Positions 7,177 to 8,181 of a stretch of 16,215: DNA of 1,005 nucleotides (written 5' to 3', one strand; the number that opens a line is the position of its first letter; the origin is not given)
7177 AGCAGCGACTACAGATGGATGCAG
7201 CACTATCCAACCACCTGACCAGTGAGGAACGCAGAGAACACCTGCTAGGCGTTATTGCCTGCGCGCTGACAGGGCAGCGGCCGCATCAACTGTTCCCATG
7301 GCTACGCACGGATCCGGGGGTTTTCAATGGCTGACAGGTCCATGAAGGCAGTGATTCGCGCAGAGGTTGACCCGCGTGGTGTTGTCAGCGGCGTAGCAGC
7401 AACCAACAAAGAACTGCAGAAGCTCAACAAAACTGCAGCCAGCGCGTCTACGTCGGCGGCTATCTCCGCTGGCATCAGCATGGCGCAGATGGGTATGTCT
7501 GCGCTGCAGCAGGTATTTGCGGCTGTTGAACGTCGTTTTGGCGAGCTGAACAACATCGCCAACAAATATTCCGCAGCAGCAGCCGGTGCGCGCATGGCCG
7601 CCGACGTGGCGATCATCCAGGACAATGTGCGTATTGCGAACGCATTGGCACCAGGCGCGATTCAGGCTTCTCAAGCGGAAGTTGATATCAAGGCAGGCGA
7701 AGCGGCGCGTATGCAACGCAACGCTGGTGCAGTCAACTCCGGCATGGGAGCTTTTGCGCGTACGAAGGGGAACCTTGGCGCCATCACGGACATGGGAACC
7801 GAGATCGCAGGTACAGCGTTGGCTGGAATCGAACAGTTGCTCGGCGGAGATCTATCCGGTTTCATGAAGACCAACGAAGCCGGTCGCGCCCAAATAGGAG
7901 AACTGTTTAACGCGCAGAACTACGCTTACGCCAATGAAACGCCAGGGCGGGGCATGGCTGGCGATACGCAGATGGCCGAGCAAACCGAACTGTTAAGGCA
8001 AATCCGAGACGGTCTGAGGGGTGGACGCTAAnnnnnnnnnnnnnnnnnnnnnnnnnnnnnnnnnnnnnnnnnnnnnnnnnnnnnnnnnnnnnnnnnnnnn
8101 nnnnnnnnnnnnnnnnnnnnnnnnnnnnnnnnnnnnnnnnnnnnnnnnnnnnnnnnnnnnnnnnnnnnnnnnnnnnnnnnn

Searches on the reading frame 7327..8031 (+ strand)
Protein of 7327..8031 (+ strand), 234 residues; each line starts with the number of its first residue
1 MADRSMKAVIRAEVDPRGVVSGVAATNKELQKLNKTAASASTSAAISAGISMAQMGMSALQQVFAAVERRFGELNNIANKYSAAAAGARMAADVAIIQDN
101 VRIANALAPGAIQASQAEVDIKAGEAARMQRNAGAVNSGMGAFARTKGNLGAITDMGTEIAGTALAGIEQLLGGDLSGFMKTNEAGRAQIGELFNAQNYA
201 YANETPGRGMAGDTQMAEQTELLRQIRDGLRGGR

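Call 6: search_protein_families(library=pfam, proteins=[window:7327-8031:+], max_evalue=1)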
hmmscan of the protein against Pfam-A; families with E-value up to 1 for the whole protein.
window:7327-8031:+ (234 aa): 0 families

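Call 7: search_protein_families(library=phrogs, proteins=[window:7327-8031:+], max_evalue=1)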
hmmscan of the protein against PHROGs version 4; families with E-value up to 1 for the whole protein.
window:7327-8031:+ (234 aa): 0 families

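Call 33: search_protein_families(library=ncbifam, proteins=[window:7327-8031:+], max_evalue=1)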
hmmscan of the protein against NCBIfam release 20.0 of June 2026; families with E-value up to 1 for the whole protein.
window:7327-8031:+ (234 aa): 1 family
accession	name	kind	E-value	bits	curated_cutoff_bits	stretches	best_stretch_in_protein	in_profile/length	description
NF047773.1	phas_rel_Lepto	domain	0.098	12.5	35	0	45-74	7-36/68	phasin-related domain-containing protein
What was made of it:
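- Checked: The 449-aa (9516-10865) and 305-aa (8031-8948) products also have no Pfam, PHROGs or NCBIfam hit (calls 6, 7, 33).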
